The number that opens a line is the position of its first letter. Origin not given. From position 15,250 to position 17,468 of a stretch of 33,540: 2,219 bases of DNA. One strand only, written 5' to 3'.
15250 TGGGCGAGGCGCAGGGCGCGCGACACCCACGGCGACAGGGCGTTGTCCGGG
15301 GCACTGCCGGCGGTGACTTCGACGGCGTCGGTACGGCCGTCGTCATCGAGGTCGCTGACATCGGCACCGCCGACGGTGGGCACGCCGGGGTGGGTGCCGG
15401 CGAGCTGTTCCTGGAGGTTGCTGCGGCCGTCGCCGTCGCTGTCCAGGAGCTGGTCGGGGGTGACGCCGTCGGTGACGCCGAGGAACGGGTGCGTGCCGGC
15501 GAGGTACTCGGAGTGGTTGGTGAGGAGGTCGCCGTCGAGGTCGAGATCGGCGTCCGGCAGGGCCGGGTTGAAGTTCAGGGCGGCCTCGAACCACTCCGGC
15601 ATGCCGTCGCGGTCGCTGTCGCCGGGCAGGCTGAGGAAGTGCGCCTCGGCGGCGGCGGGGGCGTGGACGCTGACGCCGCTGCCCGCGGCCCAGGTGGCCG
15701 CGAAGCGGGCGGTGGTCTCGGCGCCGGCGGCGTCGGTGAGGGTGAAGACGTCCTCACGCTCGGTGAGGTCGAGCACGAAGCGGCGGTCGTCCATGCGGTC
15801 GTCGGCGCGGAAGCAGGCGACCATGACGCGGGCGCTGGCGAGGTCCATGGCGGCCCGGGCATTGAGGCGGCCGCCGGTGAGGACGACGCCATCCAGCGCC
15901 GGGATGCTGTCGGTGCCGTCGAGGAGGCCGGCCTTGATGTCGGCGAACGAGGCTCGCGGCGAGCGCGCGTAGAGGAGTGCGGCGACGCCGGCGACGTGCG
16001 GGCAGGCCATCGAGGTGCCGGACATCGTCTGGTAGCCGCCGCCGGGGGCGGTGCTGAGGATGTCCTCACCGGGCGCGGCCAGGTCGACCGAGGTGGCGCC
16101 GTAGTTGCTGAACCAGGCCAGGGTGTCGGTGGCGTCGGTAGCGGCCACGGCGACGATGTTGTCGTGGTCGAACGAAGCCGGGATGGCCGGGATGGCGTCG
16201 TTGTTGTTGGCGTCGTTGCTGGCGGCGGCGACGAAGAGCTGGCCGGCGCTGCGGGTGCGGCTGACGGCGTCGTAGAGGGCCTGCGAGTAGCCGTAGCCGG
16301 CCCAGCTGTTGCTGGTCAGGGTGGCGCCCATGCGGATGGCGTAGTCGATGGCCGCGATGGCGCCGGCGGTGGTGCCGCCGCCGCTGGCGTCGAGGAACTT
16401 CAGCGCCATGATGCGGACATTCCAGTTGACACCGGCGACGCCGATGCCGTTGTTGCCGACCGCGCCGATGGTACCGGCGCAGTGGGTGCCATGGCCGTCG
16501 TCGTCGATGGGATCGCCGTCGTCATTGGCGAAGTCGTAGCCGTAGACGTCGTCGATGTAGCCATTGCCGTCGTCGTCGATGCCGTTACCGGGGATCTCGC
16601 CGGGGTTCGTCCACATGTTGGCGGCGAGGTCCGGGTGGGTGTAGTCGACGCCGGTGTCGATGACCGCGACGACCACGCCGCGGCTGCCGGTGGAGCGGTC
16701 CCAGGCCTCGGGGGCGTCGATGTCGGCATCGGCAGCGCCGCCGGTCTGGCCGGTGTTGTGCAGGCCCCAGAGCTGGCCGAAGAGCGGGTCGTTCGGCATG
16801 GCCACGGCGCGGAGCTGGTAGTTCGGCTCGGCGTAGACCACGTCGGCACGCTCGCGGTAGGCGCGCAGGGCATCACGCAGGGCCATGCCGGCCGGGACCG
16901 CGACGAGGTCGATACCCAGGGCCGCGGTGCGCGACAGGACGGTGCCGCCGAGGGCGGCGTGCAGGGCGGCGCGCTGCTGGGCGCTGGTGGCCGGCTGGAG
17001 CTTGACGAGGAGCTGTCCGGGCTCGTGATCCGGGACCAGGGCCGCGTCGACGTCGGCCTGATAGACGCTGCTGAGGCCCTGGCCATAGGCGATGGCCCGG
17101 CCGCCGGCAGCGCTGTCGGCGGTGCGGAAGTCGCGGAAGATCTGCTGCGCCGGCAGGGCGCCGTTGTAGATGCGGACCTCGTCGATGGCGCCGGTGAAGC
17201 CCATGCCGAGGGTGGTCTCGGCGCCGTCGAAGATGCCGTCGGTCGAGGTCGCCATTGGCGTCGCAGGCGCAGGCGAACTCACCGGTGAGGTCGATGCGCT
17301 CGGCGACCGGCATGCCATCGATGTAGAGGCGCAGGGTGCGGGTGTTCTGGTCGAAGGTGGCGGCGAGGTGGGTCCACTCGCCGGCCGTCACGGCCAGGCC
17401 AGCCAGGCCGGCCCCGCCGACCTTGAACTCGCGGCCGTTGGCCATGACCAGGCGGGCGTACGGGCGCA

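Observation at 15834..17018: Complete I9-propeptide + S8 subtilase with intact triad buried in the middle of the giant repeat protein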

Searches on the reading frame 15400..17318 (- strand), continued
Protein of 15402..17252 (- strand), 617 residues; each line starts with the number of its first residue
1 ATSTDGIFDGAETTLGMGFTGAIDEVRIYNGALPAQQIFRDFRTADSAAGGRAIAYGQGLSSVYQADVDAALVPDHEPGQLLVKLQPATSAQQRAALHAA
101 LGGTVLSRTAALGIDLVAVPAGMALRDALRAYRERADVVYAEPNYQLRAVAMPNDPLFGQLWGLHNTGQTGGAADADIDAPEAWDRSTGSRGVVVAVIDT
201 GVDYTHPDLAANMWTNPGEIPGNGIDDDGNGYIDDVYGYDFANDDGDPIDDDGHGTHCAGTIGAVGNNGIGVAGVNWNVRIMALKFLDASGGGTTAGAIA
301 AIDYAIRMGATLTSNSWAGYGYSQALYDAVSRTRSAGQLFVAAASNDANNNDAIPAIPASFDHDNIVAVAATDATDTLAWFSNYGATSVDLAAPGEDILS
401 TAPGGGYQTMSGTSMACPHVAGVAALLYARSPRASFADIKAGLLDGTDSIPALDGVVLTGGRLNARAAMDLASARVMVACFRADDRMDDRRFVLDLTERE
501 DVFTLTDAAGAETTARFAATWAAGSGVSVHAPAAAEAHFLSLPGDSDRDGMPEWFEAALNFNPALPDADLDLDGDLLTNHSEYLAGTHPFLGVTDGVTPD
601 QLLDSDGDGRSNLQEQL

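Call 27: search_solved_structures(query=window:15702-17252:-, max_evalue=1e-20, show_alignments=2)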
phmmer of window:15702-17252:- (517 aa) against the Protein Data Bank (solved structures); distinct sequences matched with E-value up to 1e-20: 115 (the best 60 are shown).
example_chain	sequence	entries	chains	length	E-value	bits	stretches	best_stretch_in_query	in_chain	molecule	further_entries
3vv3_A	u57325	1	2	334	3e-109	369.2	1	153-469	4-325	Deseasin MCP-01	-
8coy_A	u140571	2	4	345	1.1e-51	179.3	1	194-472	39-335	subtilisin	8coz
8cp0_A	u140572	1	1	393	1.3e-51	179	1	194-472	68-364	subtilisin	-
4tr2_A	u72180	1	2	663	5e-51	177.2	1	194-472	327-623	Subtilisin-like 1 serine protease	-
8qke_A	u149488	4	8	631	6.6e-51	176.8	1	194-472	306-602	subtilisin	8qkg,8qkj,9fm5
4lvn_A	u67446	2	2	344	7.6e-50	173.2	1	195-472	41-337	Subtilisin-like serine protease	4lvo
8pol_A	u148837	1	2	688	4.5e-49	170.7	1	195-472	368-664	Subtilisin-like protease 1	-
1dbi_A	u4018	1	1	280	7.9e-46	160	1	236-466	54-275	AK.1 SERINE PROTEASE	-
1thm_A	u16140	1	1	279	1.2e-42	149.5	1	177-469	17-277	THERMITASE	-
1tec_E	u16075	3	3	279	2.4e-42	148.5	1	177-469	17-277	THERMITASE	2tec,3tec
9rk9_B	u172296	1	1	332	8.5e-34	120.3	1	178-387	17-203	Subtilisin-like serine protease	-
1ndu_A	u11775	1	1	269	1.1e-33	119.9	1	244-468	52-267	Subtilisin Savinase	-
1ah2_A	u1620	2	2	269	4.6e-33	117.9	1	243-468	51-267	SERINE PROTEASE PB92 | SUBTILISIN SAVINASE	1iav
1mpt_A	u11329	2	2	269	1.1e-32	116.7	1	244-445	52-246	M-PROTEASE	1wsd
7y6m_C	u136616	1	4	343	1.3e-32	116.4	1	176-428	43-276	Intracellular serine protease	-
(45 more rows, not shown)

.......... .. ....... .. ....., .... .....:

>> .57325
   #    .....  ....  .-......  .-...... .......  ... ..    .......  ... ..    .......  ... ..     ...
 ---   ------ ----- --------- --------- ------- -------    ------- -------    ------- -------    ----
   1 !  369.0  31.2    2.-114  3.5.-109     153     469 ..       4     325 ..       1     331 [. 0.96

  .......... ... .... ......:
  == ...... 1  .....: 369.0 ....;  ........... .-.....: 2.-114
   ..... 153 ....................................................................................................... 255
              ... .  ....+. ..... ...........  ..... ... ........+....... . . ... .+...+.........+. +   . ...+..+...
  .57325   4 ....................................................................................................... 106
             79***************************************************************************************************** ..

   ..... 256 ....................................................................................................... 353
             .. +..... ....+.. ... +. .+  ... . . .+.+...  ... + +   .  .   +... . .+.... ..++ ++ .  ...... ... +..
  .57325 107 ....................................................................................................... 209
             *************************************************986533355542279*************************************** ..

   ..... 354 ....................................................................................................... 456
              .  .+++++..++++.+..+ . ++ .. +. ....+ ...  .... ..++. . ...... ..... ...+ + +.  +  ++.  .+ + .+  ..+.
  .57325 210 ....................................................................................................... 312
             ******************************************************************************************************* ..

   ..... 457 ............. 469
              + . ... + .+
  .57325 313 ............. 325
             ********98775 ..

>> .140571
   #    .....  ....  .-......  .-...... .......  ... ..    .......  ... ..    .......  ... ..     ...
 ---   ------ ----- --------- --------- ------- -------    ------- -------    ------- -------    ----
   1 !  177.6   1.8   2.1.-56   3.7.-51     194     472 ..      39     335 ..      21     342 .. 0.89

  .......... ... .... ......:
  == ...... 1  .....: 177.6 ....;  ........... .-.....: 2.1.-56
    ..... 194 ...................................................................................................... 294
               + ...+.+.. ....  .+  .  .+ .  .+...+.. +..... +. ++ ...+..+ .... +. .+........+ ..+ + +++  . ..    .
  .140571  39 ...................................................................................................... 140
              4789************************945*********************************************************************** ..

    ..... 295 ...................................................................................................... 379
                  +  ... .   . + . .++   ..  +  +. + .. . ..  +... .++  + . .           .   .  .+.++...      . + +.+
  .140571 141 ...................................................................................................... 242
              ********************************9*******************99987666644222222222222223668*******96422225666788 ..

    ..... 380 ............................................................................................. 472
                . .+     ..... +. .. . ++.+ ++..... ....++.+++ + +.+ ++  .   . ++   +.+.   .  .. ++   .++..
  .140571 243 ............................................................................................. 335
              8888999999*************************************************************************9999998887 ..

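Call 43: predict_structure(alignment_id=A2)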
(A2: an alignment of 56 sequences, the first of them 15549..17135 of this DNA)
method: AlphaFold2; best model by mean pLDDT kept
length: 529 residues; sequences in the alignment: 56
mean_pLDDT: 80.8   pTM: 0.70
mean pLDDT of the five models: 80.8, 78.0, 77.5, 77.3, 77.0
residues with pLDDT >= 90: 341; 70-90: 50; 50-70: 21; < 50: 117
segments of 3 or more residues with pLDDT < 50: 1-34, 108-110, 437-462, 477-529
pLDDT, mean of each block of 10 residues (from residue 1): 37 38 39 61 95 96 94 90 94 97 74 80 87 90 91 98 97 97 97 98 97 96 91 92 97 89 97 95 91 97 98 97 98 97 98 97 95 97 98 93 97 98 96 61 44 45 53 52 38 33 33 34 31
secondary structure, 60 per line:
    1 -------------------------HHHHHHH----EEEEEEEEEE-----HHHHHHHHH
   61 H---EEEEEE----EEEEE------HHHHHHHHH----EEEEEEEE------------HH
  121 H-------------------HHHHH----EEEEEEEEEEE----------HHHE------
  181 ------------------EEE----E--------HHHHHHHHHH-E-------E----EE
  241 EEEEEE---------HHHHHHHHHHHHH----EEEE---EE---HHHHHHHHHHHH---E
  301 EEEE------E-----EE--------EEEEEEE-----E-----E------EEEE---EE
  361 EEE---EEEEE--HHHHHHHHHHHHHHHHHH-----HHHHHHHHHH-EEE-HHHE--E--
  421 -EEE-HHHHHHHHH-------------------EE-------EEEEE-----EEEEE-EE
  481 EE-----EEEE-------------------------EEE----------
elements in order: H26-32 E37-46 H52-61 E65-70 E75-79 H86-94 E99-106 H141-145 E150-160 E199-201 H215-224 E239-246 H256-268 E273-276 H285-296 E300-304 E327-333 E352-355 E359-363 E367-371 H374-391 H397-406 E408-410 E422-424 H426-434 E463-467 E473-477 E479-482 E488-491 E517-519

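Call 45: fold_search(model_id=the predicted structure, library=pdb)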
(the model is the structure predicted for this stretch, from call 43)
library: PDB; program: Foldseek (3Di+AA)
matches with E <= 10: 1012; with E <= 0.001: 325
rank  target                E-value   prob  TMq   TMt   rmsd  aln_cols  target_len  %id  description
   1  3vv3_A                3.0e-44  1.00  0.60  0.96   1.0       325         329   56  Crystal structure of deseasin MCP-01 from Pseudoalteromonas sp. SM9913 (released 2013-08-07)
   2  8pol_B                4.0e-30  1.00  0.55  0.61  26.5       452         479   27  Crystal structure of Plasmodium falciparum Sub1 protease (released 2024-03-06)
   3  8pol_A                4.5e-29  1.00  0.55  0.61  26.1       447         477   27  Crystal structure of Plasmodium falciparum Sub1 protease (released 2024-03-06)
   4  4tr2_B                5.4e-29  1.00  0.55  0.61  25.9       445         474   29  Crystal structure of PvSUB1 (released 2014-09-17)
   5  8coz_B                6.0e-29  1.00  0.56  0.87   2.3       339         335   35  Structure of the catalytic domain of P. vivax Sub1 (triclinic crystal form) (released 2023-07-19)
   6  4tr2_A                1.0e-28  1.00  0.55  0.62  25.9       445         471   29  Crystal structure of PvSUB1 (released 2014-09-17)
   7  8cp0                  1.3e-28  1.00  0.57  0.85   3.0       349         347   34  Structure of the catalytic domain of P. vivax Sub1 (trigonal crystal form) (released 2023-07-19)
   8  8coz_A                1.7e-28  1.00  0.56  0.87   2.2       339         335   34  Structure of the catalytic domain of P. vivax Sub1 (triclinic crystal form) (released 2023-07-19)
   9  9fm5_A                3.1e-28  1.00  0.55  0.85   2.3       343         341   34  PvSub1 Catalytic Domain in Complex with Peptidomimetic Inhibitor (AL-97) (released 2025-02-05)
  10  8coy_B                3.3e-28  1.00  0.56  0.88   2.0       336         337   35  Structure of the catalytic domain of P. vivax Sub1 (triclinic crystal form) in complex with inhibitor (released 2023-07-19)
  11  8qkj_B                3.8e-28  1.00  0.56  0.87   2.3       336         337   35  PvSub1 Catalytic Domain in Complex with Peptidomimetic Inhibitor (MAM-133) (released 2024-03-20)
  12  4lvn_A                6.0e-28  1.00  0.55  0.85   3.0       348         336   32  Crystal structure of PfSUB1-prodomain-NIMP.M7 Fab complex (released 2014-05-07)
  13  9fm5_B                6.8e-28  1.00  0.55  0.85   2.3       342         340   34  PvSub1 Catalytic Domain in Complex with Peptidomimetic Inhibitor (AL-97) (released 2025-02-05)
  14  8coy_A                7.6e-28  1.00  0.56  0.88   2.2       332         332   35  Structure of the catalytic domain of P. vivax Sub1 (triclinic crystal form) in complex with inhibitor (released 2023-07-19)
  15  8qkg_B                8.1e-28  1.00  0.56  0.87   2.3       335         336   35  PvSub1 Catalytic Domain in Complex with Peptidomimetic Inhibitor (MAM-125) (released 2024-03-20)
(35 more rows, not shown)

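Call 75: search_protein_families(library=ncbifam, proteins=[window:15702-17252:-], max_evalue=0.01)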
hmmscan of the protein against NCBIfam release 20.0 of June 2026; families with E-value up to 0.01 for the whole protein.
window:15702-17252:- (517 aa): 8 families
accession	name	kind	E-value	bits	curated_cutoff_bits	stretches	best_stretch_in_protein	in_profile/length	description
TIGR03921.1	T7SS_mycosin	equivalog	2.2e-36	125.7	278.75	1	180-470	3-286/353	type VII secretion-associated serine protease mycosin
NF033595.1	denti_PrtP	equivalog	1.4e-28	99.9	300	2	185-297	184-294/606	dentilisin complex serine proteinase subunit PrtP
TIGR03895.1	protease_PatA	subfamily_domain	3e-15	56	421.05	1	301-433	49-182/606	PatA/PatG family cyanobactin maturation protease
NF040809.1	germ_prot_CspBA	exception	1.1e-13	49.8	1250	2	375-428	415-473/1099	bifunctional germination protease/germinant receptor pseudoprotease CspBA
NF051851.1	AtpSerPepEprS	equivalog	1.2e-12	46.7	1700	2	329-433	216-323/988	autotransporter serine peptidase EprS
NF040553.1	SGO_0316_fam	subfamily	4.1e-11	41.3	1400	2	376-427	651-707/1486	SGO_0316/SGO_0317 family LPXTG-anchored serine peptidase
NF049966.1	QH_SP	equivalog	8e-07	28.6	165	1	279-442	57-206/219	subtilisin-like serine protease QhpE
NF040808.2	CspC_non_triad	exception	9.5e-07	27.6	675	1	188-212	93-117/556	bile acid germinant receptor pseudoprotease CspC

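Call 78: find_related_loci(query=window:15402-17252:-, collection=genome_contigs, flank=10000)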
Query window:15402-17252:- (617 aa) in genome_contigs; peptide patterns used: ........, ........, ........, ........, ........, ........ (x = any residue, [..] = any of these).
600 stretches matched a pattern (row limit reached: there are more); 592 encode a relative of the query (tblastn E <= 1e-3); the best 80 are kept; 80 distinct loci.
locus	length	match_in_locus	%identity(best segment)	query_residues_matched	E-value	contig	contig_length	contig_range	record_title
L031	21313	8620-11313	74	5-617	0e+0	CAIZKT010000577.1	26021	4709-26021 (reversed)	MAG: uncultured Victivallales bacterium isolate Loc090907-8m_bin-406 genome assembly, contig: bin-406:0577/1064, whole g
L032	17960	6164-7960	49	8-617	3e-167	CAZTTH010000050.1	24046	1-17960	MAG TPA_asm: uncultured Lentisphaerales bacterium isolate SRP237561_co1_66 genome assembly, contig: NODE_3295_length_240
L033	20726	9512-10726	61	75-471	1e-148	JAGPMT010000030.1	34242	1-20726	MAG: Phycisphaerae bacterium isolate Gw_SlDig_bin_36 Gw_SlDig_1847_length_34242_cov_7.823831, whole genome shotgun seque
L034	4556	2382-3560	61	79-471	4e-150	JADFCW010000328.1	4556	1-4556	MAG: Candidatus Sumerlaeota bacterium isolate DG2.163 NODE_278_length_4556_cov_2.056316, whole genome shotgun sequence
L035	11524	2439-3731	54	36-469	1e-141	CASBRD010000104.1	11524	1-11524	MAG: uncultured cyanobacterium isolate PMM_0008 genome assembly, contig: PMM_0008_000000000104, whole genome shotgun seq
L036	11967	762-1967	55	67-469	1e-140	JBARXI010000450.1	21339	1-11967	MAG: Microcoleaceae cyanobacterium isolate MFD12174_ilm_asm_bin4 k127_53579, whole genome shotgun sequence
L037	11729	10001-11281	55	64-491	3e-140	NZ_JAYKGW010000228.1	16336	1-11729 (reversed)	MAG: Okeania sp. isolate 1238230 NODE_48201070, whole genome shotgun sequence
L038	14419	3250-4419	59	80-469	8e-140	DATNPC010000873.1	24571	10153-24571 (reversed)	MAG TPA_asm: Allocoleopsis sp. isolate SMAG_U16471 k141_1882454, whole genome shotgun sequence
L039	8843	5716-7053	52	69-500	6e-139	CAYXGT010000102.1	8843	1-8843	MAG TPA_asm: uncultured Pirellulales bacterium isolate binchicken_co262_293 genome assembly, contig: NODE_9156_length_88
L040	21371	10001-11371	53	71-531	1e-136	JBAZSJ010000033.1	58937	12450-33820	MAG: Opitutaceae bacterium isolate SO_2017_GW1_170 NODE_2800_length_58937_cov_2.810610_OW334_2017, whole genome shotgun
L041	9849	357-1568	58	78-484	2e-136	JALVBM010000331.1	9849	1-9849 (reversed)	MAG: Chromatiales bacterium isolate 134-614_maxbin2_scaf2bin.046 134-614_scaffold_424_c2, whole genome shotgun sequence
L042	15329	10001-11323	53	44-478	3e-135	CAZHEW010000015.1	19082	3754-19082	MAG TPA_asm: uncultured Verrucomicrobiota bacterium isolate SRP192927_co7_213 genome assembly, contig: NODE_5164_length_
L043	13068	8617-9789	59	79-469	3e-134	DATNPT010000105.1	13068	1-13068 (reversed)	MAG TPA_asm: Chroococcales cyanobacterium isolate SMAG_U16488 k141_2930446, whole genome shotgun sequence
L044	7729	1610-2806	57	81-472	6e-134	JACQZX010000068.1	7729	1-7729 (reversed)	MAG: Actinomycetota bacterium isolate NC_groundwater_1578_Pr3_B-0.1um_64_16 SR-2_scaffold_141_1118687, whole genome shot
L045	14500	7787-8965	55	79-469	4e-134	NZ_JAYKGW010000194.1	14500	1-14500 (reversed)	MAG: Okeania sp. isolate 1238230 NODE_34500069, whole genome shotgun sequence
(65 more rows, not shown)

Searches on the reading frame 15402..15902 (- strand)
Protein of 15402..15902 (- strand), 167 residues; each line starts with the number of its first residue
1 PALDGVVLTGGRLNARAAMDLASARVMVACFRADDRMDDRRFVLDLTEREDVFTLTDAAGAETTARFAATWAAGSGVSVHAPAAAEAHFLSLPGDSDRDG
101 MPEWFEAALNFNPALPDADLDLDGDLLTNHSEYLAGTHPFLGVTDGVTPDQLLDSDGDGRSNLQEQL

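Call 28: search_protein_families(library=pfam, proteins=[window:15402-15902:-], max_evalue=5)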
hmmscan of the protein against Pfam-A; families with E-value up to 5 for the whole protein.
window:15402-15902:- (167 aa): 0 families
